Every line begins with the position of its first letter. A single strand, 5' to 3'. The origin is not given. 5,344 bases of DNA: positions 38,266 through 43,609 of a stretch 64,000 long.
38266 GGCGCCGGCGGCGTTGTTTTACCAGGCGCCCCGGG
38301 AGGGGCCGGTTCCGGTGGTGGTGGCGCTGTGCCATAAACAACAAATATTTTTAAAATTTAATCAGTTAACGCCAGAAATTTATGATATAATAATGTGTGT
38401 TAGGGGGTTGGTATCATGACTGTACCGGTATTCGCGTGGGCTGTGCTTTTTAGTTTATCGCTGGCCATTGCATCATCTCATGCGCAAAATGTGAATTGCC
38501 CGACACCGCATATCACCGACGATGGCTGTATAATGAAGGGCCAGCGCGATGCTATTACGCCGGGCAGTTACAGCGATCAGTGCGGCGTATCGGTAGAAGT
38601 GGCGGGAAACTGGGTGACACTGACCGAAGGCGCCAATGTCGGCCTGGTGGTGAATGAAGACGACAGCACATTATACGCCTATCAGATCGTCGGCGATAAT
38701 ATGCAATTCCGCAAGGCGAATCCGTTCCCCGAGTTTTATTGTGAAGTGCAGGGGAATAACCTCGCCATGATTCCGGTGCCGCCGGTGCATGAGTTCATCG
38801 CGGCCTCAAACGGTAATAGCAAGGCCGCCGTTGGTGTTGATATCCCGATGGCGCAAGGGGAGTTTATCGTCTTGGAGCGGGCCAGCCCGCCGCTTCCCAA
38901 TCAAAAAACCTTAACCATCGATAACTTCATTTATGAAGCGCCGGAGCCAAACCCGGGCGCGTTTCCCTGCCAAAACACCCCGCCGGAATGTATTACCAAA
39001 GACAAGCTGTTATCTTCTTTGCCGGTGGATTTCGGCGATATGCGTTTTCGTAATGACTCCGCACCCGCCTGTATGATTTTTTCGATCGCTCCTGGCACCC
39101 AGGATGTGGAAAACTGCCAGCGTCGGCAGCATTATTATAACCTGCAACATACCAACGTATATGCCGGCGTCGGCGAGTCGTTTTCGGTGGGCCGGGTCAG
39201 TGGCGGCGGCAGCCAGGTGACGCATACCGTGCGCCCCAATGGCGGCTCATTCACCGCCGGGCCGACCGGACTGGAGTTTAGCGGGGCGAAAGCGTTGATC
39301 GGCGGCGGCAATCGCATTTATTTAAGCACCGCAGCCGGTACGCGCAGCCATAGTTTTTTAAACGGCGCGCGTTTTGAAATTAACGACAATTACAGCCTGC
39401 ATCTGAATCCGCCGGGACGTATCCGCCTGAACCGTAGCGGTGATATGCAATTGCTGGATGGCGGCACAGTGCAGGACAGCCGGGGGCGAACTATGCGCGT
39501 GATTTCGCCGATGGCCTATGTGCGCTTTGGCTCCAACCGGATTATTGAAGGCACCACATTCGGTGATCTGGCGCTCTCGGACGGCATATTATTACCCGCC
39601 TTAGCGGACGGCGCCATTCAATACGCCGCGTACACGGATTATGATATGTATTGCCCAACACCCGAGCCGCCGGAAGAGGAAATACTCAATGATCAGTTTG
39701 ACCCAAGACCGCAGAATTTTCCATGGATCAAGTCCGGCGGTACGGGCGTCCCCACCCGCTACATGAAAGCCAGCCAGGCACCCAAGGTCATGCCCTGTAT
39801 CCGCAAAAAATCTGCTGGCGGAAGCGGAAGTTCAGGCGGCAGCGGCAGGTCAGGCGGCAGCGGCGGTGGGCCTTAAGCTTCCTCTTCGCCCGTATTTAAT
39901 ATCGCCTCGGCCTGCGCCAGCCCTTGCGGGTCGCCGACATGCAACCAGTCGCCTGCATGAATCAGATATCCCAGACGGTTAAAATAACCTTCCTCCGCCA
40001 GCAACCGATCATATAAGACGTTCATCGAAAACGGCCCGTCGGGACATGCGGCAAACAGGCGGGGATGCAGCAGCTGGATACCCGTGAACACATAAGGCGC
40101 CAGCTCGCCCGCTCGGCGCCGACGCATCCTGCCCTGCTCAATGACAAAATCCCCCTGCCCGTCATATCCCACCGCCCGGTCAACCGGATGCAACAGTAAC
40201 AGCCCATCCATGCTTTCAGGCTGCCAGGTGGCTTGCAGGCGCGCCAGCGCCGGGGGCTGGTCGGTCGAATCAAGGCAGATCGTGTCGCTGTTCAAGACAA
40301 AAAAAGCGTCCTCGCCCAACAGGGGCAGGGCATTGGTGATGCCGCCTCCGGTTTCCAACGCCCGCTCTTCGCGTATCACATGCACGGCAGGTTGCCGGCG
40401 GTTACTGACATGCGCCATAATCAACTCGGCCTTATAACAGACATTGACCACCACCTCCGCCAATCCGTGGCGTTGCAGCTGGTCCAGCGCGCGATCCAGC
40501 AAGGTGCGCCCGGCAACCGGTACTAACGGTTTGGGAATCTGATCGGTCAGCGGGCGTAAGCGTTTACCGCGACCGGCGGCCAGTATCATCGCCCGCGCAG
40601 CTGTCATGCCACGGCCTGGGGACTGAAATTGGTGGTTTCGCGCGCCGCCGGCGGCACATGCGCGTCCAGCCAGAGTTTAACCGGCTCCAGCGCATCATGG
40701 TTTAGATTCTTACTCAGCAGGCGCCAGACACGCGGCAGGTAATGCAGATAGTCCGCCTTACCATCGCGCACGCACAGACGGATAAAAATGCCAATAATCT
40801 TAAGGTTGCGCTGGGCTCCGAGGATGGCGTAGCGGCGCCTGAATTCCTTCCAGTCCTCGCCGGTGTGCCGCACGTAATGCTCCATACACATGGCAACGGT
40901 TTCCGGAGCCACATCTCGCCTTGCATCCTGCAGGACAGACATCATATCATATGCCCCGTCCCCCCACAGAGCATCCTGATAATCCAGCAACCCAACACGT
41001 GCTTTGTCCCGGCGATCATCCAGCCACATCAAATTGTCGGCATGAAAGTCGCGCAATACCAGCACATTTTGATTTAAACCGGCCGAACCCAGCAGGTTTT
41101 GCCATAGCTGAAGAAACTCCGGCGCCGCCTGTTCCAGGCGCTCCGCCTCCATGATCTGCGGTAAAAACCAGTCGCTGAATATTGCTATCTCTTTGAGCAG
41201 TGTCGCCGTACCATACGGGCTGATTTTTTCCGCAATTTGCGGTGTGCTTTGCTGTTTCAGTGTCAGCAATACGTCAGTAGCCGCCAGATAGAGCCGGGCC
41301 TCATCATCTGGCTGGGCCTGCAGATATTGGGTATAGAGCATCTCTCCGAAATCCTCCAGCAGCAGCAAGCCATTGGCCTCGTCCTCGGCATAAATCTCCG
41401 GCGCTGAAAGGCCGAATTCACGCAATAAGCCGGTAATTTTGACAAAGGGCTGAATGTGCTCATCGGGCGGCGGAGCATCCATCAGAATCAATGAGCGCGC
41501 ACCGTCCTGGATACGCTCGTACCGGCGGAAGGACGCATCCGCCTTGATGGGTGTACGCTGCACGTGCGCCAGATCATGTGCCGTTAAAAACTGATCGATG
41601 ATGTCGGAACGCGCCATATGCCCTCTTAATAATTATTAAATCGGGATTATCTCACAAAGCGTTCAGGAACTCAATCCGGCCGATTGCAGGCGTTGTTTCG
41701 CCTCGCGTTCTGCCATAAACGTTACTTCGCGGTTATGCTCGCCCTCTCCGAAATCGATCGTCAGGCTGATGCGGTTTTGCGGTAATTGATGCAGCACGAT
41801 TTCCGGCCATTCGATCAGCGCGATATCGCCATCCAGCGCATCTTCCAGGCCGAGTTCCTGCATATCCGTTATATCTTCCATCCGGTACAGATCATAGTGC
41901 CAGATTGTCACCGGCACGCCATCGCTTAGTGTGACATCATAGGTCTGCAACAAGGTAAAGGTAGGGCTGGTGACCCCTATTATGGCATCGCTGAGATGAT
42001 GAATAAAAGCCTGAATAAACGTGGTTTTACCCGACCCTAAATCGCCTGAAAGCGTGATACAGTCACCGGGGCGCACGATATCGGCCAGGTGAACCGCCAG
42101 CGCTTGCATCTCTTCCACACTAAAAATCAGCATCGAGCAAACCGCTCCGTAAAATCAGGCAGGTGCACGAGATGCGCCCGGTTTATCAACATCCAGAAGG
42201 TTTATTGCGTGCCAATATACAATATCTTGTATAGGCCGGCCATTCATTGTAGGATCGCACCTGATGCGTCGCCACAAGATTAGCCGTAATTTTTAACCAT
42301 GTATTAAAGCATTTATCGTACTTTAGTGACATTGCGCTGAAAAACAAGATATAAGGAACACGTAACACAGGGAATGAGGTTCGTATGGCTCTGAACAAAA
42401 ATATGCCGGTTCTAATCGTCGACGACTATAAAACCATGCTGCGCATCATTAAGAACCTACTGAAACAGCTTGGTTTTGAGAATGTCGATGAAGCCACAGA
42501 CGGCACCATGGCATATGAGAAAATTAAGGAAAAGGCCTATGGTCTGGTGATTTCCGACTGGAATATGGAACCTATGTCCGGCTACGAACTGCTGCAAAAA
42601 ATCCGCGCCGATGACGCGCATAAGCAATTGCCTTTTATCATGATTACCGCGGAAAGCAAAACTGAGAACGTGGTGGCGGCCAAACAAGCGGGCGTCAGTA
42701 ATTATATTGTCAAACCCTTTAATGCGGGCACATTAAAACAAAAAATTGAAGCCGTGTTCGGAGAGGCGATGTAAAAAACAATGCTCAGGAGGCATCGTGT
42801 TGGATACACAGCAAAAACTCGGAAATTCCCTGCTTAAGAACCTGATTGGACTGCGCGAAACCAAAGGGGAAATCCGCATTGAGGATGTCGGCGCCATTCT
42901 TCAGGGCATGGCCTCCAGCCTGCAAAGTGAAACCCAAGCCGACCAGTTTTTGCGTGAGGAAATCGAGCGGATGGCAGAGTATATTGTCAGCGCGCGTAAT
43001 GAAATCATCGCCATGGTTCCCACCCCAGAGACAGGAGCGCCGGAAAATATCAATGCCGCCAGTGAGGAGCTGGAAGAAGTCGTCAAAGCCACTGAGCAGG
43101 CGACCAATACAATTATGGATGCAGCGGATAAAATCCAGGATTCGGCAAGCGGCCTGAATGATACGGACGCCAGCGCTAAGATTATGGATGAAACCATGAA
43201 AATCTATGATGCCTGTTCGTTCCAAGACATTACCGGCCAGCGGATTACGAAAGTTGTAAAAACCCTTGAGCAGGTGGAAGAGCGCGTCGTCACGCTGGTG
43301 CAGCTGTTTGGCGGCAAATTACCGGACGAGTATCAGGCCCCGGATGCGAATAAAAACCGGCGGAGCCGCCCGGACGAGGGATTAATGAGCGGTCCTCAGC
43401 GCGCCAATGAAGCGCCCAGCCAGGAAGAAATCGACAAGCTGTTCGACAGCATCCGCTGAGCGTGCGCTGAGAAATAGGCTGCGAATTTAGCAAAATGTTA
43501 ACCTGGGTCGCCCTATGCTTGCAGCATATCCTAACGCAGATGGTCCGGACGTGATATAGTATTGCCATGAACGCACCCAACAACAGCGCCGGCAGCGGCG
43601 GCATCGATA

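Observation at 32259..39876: Isolated VirB8/VirB9-like pair facing an operon of three secreted Cys- and poly-Gly-rich proteins of unknown family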

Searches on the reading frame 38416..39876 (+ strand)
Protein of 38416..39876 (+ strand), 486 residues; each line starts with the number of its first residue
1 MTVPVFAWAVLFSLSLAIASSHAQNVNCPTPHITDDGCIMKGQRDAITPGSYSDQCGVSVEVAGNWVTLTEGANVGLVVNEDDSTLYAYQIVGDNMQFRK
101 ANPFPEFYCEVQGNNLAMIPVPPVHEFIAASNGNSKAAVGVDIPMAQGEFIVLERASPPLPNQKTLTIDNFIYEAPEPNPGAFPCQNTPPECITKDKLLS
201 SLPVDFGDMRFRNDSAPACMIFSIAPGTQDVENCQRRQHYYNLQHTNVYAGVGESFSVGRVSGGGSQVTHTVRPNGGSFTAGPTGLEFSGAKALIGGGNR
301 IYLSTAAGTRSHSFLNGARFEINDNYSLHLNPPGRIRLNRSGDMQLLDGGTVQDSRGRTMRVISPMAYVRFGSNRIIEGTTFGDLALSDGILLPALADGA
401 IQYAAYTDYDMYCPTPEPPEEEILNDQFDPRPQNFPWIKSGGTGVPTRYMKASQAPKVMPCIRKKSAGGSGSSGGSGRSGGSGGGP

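Call 3: search_protein_families(library=pfam, proteins=[window:38416-39876:+], max_evalue=1)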
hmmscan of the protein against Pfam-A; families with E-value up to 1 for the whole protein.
window:38416-39876:+ (486 aa): 0 families

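Call 4: search_protein_families(library=ncbifam, proteins=[window:38416-39876:+], max_evalue=1)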
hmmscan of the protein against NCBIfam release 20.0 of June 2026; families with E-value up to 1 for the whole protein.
window:38416-39876:+ (486 aa): 1 family
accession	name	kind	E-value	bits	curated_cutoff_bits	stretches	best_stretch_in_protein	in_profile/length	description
NF006485.0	PRK08903.1-5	equivalog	0.26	10.9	289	0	274-317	15-57/233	DnaA regulatory inactivator Hda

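Call 13: search_solved_structures(query=window:38416-39876:+, max_evalue=1)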
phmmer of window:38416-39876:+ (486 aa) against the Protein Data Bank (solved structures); distinct sequences matched with E-value up to 1: 2.
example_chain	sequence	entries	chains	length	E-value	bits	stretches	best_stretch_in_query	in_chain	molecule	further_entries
7xez_A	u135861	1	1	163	0.37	12.6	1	461-482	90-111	Histone acetyltransferase p300,NUT family member 1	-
5x83_A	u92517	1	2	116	0.46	12.3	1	461-484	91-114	Netrin receptor DCC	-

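Call 23: predict_structure(protein=window:38416-39876:+)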
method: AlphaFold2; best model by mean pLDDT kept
length: 486 residues; sequences in the alignment: 1
mean_pLDDT: 33.2   pTM: 0.19
mean pLDDT of the five models: 33.2, 27.4, 27.3, 26.3, 26.3
residues with pLDDT >= 90: 0; 70-90: 0; 50-70: 14; < 50: 472
segments of 3 or more residues with pLDDT < 50: 12-349, 358-486
pLDDT, mean of each block of 10 residues (from residue 1): 53 44 31 33 35 42 43 39 35 36 29 28 24 23 23 27 27 31 34 40 34 33 32 32 26 26 26 28 28 27 28 30 35 35 45 50 38 32 28 28 29 41 36 29 29 34 35 38 40
secondary structure, 60 per line:
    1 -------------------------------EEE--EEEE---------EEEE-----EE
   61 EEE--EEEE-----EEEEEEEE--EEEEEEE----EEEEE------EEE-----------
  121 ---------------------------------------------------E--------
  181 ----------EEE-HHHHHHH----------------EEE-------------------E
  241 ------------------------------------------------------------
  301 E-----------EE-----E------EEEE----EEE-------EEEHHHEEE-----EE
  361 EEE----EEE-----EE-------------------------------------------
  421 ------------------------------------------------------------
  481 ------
elements in order: E32-34 E37-40 E50-53 E59-63 E66-69 E75-82 E85-91 E96-100 E107-109 E191-193 H195-201 E218-220 E327-330 E335-337 E345-347 E351-353 E359-363 E368-370

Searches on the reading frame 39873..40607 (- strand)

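Call 7: search_protein_families(library=pfam, proteins=[window:39873-40607:-], max_evalue=0.001)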
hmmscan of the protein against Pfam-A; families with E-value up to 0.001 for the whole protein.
window:39873-40607:- (244 aa): 3 families
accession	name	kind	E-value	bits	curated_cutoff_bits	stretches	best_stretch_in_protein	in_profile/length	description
PF00483.29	NTP_transferase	-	6e-17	62.5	21.2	1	6-122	2-122/245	Nucleotidyl transferase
PF12804.13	NTP_transf_3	-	4.3e-16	59.9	27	1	6-116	1-103/160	MobA-like NTP transferase domain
PF01128.25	IspD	-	4e-05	23.9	27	1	6-109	3-100/221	2-C-methyl-D-erythritol 4-phosphate cytidylyltransferase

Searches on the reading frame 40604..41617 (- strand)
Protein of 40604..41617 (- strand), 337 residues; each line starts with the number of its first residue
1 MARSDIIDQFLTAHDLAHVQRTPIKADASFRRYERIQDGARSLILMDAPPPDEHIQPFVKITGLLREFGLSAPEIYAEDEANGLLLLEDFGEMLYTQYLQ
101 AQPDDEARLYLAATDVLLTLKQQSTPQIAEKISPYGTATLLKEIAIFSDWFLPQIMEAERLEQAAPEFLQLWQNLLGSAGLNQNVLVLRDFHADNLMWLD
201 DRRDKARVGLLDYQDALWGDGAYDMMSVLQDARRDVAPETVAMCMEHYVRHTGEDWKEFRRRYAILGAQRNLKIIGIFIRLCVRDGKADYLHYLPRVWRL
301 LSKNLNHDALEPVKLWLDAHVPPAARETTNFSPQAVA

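Call 7: search_protein_families(library=pfam, proteins=[window:40604-41617:-], max_evalue=0.001)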
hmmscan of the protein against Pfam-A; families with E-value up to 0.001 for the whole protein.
window:40604-41617:- (337 aa): 2 families
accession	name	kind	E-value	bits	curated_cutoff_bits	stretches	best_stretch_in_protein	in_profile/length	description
PF01636.29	APH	-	1.3e-23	84.4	23.2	1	22-256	3-233/239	Phosphotransferase enzyme family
PF02958.26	EcKL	-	3.4e-05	23.8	22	1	137-249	168-282/294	Ecdysteroid kinase-like family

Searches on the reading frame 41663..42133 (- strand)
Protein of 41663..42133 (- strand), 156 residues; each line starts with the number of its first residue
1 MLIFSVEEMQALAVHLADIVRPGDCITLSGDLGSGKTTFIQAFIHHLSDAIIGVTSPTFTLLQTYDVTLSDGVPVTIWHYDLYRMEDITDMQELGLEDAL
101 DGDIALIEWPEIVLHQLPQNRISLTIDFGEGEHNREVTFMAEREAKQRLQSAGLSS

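Call 7: search_protein_families(library=pfam, proteins=[window:41663-42133:-], max_evalue=0.001)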
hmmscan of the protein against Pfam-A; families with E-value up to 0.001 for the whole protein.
window:41663-42133:- (156 aa): 2 families
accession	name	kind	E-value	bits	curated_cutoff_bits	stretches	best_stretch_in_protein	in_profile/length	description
PF02367.23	TsaE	-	4.3e-33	114.4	26.6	1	5-135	3-126/128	Threonylcarbamoyl adenosine biosynthesis protein TsaE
PF13191.12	AAA_16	-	5.8e-05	24.1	32.6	1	7-65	7-66/167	AAA ATPase domain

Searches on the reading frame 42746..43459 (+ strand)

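Call 7: search_protein_families(library=pfam, proteins=[window:42746-43459:+], max_evalue=0.001)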
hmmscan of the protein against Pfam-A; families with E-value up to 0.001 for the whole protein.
window:42746-43459:+ (237 aa): 1 family
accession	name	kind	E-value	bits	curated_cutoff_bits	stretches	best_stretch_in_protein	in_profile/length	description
PF04344.18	CheZ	-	1.8e-15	57.8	30.7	1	142-235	110-200/203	Chemotaxis phosphatase, CheZ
